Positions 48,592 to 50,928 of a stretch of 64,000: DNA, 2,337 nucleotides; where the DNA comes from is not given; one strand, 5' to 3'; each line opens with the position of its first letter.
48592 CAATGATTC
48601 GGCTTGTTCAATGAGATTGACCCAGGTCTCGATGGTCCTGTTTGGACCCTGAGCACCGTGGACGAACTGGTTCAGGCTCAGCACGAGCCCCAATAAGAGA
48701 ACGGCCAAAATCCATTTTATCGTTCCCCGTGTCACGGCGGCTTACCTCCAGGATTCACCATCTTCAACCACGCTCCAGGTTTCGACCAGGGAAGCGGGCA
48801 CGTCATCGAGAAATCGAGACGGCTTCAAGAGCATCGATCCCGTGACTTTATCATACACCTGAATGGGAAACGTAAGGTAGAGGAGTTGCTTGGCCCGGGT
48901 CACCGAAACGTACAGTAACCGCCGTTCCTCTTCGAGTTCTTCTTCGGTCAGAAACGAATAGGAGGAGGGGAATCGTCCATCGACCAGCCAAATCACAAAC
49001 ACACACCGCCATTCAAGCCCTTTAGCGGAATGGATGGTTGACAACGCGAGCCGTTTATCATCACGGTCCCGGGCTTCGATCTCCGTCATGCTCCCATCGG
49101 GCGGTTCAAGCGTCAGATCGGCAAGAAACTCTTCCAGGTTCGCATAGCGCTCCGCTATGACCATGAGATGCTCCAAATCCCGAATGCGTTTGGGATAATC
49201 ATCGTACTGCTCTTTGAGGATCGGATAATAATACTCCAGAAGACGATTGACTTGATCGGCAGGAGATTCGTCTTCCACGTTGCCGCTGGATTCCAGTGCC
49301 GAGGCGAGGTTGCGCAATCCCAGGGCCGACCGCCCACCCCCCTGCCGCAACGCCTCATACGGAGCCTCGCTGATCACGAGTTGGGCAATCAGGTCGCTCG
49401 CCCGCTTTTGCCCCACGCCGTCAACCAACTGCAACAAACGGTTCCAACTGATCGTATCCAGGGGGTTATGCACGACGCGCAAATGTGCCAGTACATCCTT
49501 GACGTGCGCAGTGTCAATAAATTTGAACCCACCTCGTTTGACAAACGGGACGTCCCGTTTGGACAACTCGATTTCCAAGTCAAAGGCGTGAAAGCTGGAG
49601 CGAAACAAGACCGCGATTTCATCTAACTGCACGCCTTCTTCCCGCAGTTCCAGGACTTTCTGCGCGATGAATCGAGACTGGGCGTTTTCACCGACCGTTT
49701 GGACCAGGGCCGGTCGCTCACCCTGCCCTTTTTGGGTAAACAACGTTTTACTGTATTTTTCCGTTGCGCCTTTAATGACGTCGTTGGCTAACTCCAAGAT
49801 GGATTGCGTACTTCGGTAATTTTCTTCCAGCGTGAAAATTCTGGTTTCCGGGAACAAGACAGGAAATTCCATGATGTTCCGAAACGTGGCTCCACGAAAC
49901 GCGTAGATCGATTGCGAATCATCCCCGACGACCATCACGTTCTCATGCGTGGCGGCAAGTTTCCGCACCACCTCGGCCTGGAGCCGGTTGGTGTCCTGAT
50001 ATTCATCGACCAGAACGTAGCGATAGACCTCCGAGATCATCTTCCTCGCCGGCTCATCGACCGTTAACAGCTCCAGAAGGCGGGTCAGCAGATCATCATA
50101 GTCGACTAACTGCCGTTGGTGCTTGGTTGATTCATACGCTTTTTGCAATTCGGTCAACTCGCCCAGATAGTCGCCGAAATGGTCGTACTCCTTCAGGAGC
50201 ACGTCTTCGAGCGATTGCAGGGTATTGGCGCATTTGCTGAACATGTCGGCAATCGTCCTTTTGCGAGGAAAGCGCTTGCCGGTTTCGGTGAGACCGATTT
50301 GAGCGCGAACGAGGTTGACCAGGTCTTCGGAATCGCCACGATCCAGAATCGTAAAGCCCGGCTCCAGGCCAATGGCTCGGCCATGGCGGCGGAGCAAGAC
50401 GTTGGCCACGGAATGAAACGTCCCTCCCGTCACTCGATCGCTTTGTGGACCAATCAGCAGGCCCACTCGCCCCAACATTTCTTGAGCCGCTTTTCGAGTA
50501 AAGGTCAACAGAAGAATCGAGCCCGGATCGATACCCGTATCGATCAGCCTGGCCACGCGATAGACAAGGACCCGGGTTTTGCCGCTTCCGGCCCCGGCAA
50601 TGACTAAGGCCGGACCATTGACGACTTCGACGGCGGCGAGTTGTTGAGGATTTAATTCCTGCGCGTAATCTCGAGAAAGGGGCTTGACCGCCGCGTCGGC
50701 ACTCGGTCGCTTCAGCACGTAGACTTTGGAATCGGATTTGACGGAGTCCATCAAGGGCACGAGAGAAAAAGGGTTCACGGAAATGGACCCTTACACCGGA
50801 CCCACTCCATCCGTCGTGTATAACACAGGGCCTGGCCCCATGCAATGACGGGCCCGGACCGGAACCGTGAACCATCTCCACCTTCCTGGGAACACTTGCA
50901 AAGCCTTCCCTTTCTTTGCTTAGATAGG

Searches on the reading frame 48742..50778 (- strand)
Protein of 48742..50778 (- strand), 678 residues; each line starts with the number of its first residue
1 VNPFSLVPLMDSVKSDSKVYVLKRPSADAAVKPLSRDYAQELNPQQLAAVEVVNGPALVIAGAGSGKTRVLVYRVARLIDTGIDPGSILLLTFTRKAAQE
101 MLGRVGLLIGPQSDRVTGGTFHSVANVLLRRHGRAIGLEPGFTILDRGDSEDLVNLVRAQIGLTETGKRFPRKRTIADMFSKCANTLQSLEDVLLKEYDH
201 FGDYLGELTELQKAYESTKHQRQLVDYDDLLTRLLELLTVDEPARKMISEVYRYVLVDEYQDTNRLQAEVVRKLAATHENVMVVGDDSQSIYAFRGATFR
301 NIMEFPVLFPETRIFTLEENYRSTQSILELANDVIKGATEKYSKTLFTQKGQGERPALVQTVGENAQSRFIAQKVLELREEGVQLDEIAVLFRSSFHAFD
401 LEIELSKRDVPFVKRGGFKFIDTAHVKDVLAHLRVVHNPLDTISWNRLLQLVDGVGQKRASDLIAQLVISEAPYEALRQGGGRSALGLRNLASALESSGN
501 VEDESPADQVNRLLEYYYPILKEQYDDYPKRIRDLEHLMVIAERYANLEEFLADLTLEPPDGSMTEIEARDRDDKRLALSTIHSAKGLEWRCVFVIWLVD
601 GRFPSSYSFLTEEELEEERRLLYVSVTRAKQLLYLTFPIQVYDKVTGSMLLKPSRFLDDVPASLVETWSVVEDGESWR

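Call 25: search_protein_families(library=pfam, proteins=[window:48742-50778:-])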
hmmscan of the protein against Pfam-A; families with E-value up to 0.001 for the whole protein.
window:48742-50778:- (678 aa): 6 families
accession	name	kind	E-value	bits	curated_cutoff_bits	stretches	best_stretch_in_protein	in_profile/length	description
PF00580.27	UvrD-helicase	-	2e-73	247.9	23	1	42-306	1-267/271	UvrD/REP helicase N-terminal domain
PF13361.12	UvrD_C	-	1.5e-56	192.7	25.6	2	316-463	2-150/350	UvrD-like helicase C-terminal domain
PF13245.12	AAA_19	-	1.1e-21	77.9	25.1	1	47-295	2-134/134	AAA domain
PF13538.12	UvrD_C_2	-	9.3e-13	48.3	27.4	1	579-636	4-52/52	UvrD-like helicase C-terminal domain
PF13604.12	AAA_30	-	1e-09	38.9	27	1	239-340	81-174/191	AAA domain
PF01443.25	Viral_helicase1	-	0.00038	20.8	21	0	249-302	56-109/228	Viral superfamily 1 RNA helicase core domain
